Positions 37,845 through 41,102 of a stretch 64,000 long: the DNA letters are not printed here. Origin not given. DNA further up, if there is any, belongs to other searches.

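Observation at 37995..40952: Single-gene SIR2-TPR fusion in a lower-GC insertion: DSR-like candidate antiphage NAD+ depletion effector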

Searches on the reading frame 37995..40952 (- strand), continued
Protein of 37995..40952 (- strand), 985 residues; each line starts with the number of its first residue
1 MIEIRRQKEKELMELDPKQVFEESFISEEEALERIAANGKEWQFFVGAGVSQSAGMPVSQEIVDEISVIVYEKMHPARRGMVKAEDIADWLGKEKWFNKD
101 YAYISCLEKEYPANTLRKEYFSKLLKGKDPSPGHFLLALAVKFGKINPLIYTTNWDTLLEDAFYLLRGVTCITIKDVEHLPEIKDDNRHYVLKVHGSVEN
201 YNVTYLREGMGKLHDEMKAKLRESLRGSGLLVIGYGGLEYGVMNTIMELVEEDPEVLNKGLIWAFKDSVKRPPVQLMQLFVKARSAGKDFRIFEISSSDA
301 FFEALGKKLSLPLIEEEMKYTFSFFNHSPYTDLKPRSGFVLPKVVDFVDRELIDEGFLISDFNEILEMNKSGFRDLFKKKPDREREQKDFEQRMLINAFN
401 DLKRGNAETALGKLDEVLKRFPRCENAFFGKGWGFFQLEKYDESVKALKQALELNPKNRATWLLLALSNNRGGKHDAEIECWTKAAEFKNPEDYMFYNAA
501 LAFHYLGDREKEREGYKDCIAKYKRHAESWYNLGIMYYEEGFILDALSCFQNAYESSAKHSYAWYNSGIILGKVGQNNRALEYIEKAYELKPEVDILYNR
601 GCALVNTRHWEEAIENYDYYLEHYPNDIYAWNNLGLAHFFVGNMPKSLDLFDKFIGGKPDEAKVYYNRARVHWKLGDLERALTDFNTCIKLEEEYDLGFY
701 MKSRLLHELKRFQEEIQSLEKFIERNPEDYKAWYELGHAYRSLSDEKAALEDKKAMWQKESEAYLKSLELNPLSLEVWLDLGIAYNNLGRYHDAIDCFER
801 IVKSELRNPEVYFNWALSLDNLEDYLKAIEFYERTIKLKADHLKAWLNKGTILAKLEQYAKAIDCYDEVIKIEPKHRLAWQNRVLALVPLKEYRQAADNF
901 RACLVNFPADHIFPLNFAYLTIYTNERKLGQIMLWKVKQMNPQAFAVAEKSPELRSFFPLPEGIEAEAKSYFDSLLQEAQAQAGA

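Call 67: list_cluster_members(proteins=[window:37998-40952:-, P0005, P0006, P0007])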
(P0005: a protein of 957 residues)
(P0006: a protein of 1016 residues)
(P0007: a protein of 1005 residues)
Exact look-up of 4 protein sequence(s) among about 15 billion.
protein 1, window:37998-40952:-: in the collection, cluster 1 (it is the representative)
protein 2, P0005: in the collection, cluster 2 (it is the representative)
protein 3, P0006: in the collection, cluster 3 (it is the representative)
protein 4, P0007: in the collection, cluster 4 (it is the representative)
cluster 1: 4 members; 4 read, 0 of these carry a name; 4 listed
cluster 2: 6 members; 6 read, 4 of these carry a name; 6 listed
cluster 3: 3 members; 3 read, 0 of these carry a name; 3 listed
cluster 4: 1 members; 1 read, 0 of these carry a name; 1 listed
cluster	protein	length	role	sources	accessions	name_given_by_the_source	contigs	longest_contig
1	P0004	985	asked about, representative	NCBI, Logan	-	-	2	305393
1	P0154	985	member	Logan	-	-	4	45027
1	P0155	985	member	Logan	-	-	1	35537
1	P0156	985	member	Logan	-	-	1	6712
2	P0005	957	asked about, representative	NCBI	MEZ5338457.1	MAG: tetratricopeptide repeat protein [bacterium]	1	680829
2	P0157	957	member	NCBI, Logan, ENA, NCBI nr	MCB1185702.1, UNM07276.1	tetratricopeptide repeat protein [bacterium]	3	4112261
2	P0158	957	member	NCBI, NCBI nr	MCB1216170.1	tetratricopeptide repeat protein [bacterium]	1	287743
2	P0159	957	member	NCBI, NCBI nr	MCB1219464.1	tetratricopeptide repeat protein [bacterium]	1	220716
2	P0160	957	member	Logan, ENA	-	-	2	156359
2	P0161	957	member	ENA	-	-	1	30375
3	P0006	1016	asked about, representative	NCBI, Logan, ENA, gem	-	-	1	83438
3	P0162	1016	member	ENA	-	-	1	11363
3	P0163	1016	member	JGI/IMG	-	-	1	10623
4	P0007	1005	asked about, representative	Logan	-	-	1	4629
